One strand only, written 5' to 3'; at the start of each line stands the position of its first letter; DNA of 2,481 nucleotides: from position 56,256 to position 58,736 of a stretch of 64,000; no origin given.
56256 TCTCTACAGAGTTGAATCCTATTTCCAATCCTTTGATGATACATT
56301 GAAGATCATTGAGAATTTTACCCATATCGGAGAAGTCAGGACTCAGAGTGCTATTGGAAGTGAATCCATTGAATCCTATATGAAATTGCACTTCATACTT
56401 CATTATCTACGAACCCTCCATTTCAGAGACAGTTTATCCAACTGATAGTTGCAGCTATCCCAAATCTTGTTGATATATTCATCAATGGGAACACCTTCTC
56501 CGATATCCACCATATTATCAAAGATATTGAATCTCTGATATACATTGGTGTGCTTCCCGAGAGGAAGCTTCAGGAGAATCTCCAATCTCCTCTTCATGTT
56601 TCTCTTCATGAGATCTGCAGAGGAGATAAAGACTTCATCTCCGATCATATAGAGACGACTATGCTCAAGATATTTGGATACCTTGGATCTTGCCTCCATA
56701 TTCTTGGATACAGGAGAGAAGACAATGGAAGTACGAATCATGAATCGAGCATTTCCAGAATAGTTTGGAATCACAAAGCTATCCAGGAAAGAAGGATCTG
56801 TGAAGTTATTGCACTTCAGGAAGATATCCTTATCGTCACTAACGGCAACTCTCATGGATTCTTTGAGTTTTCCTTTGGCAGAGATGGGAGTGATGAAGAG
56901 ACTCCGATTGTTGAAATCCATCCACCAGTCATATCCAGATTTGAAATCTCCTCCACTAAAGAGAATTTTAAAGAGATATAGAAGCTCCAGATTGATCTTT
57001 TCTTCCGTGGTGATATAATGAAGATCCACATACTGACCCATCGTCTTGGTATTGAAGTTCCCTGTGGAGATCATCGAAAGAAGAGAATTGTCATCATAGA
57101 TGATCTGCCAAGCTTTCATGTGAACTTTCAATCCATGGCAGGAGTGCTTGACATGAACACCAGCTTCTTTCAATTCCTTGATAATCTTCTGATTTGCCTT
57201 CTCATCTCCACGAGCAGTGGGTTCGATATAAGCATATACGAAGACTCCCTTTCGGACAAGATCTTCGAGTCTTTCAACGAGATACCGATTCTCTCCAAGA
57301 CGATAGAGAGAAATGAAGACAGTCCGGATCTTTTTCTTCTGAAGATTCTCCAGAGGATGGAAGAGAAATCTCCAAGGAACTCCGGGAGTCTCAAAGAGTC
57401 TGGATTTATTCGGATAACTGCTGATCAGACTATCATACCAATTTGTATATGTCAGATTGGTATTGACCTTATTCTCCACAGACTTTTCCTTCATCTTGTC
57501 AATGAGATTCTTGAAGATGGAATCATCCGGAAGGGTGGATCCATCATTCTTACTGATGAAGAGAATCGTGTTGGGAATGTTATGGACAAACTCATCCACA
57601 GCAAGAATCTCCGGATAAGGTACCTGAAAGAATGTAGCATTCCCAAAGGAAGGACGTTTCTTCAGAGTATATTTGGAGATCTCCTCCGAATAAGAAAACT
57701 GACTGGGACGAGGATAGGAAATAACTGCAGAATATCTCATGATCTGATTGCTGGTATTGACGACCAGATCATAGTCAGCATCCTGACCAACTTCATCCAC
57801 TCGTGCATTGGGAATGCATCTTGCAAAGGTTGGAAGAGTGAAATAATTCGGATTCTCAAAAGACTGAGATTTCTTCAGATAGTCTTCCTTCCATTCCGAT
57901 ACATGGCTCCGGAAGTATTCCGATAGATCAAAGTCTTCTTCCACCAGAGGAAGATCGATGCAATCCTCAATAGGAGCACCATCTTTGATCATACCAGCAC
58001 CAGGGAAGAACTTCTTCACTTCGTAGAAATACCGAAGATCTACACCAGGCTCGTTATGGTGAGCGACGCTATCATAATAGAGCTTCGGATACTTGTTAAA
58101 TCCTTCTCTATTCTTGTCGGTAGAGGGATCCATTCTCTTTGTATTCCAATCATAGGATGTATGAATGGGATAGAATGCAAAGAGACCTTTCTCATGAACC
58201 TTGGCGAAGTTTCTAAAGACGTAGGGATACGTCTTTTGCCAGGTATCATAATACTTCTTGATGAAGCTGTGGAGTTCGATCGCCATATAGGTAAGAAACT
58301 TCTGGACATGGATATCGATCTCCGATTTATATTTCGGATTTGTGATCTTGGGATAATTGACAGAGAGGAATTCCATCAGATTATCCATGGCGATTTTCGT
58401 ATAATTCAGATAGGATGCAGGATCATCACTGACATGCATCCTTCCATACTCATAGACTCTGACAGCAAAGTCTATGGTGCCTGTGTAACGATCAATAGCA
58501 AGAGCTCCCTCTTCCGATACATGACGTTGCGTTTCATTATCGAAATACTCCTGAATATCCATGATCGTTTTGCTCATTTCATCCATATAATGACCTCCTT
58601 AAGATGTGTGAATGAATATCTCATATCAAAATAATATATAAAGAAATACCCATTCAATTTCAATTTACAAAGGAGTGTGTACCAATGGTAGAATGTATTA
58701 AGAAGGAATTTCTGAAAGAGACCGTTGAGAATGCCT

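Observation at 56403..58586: Phage-encoded polyphosphate kinase 1-like enzyme with a novel N-terminal half, heading a three-gene operon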

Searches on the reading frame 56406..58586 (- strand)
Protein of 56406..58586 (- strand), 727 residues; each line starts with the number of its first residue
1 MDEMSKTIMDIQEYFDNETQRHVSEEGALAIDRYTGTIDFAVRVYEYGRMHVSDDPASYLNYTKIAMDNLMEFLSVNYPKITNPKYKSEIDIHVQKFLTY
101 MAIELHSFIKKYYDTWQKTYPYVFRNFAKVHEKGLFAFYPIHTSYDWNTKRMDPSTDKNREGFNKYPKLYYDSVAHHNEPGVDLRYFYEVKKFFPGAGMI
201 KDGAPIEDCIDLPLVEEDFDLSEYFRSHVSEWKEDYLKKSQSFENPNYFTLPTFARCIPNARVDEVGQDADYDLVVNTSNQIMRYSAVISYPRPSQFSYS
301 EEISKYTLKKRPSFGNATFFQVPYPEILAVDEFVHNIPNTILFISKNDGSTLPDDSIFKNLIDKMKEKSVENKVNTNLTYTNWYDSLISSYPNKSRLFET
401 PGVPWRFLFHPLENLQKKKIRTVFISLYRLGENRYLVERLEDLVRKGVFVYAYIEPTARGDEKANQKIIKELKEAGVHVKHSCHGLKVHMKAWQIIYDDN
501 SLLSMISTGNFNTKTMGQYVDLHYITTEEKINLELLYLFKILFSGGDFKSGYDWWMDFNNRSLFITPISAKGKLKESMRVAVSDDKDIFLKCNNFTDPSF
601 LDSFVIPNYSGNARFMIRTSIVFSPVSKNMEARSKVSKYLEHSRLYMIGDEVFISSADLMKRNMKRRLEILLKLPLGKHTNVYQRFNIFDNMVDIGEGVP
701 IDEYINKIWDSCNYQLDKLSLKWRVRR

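Call 3: search_protein_families(library=pfam, proteins=[window:56406-58586:-], max_evalue=1)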
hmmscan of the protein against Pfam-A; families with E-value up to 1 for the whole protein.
window:56406-58586:- (727 aa): 3 families
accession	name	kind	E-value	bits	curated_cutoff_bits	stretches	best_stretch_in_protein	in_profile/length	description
PF17941.7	PP_kinase_C_1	-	2.6e-24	86.1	25.7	1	416-542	32-161/167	Polyphosphate kinase C-terminal domain 1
PF13090.12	PP_kinase_C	-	6.3e-15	55.5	25.8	1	584-675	27-127/172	Polyphosphate kinase C-terminal domain 2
PF13091.12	PLDc_2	-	1.6e-07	31.7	27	1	421-539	10-128/132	PLD-like domain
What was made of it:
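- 56403..58586 (-): PPK1-like gene, 727 aa (whole ORF including stop). Pfam C1+C2 call 3.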

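Call 4: search_protein_families(library=phrogs, proteins=[window:56406-58586:-], max_evalue=0.01)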
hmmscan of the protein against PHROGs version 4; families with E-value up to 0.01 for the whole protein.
window:56406-58586:- (727 aa): 0 families

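Call 5: search_solved_structures(query=window:56406-58586:-, max_evalue=1, show_alignments=3)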
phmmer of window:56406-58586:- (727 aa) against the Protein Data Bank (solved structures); distinct sequences matched with E-value up to 1: 5.
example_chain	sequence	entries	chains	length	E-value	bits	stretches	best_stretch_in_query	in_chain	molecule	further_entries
1xdo_A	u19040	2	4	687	4.5e-24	88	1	408-673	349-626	Polyphosphate kinase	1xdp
9urj_A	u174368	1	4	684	1.3e-23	86.4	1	408-673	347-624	Polyphosphate kinase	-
9uuh_A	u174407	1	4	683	5.4e-23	84.4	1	408-673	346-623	Polyphosphate kinase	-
9uri_A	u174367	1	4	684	7.1e-22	80.7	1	408-673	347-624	Polyphosphate kinase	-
2o8r_A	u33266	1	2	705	1.9e-20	76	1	393-671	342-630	Polyphosphate kinase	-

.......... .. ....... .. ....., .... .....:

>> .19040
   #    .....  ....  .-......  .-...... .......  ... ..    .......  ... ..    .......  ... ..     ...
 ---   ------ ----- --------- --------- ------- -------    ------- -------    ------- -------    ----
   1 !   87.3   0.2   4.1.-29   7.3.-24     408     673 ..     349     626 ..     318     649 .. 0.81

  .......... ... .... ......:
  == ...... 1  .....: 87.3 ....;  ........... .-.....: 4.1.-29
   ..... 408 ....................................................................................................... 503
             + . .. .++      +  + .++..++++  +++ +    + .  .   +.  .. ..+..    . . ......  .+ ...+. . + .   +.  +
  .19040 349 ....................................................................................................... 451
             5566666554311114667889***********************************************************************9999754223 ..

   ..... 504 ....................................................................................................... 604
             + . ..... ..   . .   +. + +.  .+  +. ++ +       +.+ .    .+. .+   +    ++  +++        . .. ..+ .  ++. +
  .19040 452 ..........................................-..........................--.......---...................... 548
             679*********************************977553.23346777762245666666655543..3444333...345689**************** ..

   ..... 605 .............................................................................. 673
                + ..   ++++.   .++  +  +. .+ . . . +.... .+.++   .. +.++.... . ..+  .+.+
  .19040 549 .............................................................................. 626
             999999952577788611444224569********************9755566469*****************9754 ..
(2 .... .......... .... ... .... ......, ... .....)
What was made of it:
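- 56403..58586 (-): PDB PPK1 matches call 5.
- Checked: E. coli PPK1 (1xdo) matches aa 408-673 at E=4.5e-24 (call 5).
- EcH454 is Met here (call 5).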

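Call 7: search_dna_similar(query=window:56406-58586:-, collection=phages, mode=protein, max_rows=40, rows=spread)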
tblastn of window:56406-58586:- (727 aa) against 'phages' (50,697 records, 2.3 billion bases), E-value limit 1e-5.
Records with a match: 16; places in all: 16; records where one place covers at least 80% of the query: 0.
Best place of each record, by identity: <60% 16.
By first word of the organism name: Bacteriophage 9; Acinetobacter 4; Vibrio 2; Escherichia 1.
By host as written in the record: - 13; Vibrio coralliilyticus RE98 2; Escherichia coli O157:H7 ATCC 43895 1.
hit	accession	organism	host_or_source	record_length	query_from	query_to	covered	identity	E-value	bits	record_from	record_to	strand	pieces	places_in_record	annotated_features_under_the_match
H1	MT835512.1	Bacteriophage sp.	human fecal samples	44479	277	671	54%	24.0%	3e-18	96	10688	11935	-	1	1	record has no annotation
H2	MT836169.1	Bacteriophage sp.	human fecal samples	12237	376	671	41%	28.2%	8e-21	104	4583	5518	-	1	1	record has no annotation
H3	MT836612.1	Bacteriophage sp.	human fecal samples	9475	404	670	37%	31.0%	8e-25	117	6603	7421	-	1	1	record has no annotation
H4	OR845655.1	Escherichia phage ECO95 1-6-1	Escherichia coli O157:H7 ATCC 43895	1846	404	664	36%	30.4%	3e-21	103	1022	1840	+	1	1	record has no annotation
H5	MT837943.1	Bacteriophage sp.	human fecal samples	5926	404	670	37%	29.6%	2e-20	103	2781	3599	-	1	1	record has no annotation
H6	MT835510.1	Bacteriophage sp.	human fecal samples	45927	378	669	40%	26.0%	6e-17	92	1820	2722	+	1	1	record has no annotation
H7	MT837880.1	Bacteriophage sp.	human fecal samples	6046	420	674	35%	29.6%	1e-19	100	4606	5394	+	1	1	record has no annotation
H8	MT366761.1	Vibrio phage vB_VcorM_GR11A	Vibrio coralliilyticus RE98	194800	392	670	38%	26.9%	2e-13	81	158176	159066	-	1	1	polyphosphate kinase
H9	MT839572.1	Bacteriophage sp.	human fecal samples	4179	416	692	38%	25.8%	3e-15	86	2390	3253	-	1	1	record has no annotation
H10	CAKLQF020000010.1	Acinetobacter phage MD-2021a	not known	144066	413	669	35%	27.4%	6e-18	95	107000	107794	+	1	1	ppk_1: polyphosphate kinase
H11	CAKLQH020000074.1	Acinetobacter phage MD-2021a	not known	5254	413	669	35%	27.4%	6e-18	95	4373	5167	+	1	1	none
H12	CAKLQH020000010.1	Acinetobacter phage MD-2021a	not known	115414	409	669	36%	26.5%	7e-16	88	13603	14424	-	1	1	ppk: polyphosphate kinase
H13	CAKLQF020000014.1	Acinetobacter phage MD-2021a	not known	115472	409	669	36%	26.5%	7e-16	88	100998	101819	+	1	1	ppk_2: polyphosphate kinase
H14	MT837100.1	Bacteriophage sp.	human fecal samples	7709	426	671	34%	27.8%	1e-16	91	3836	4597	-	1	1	record has no annotation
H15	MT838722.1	Bacteriophage sp.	human fecal samples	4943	413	669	35%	26.5%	3e-15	86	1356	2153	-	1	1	record has no annotation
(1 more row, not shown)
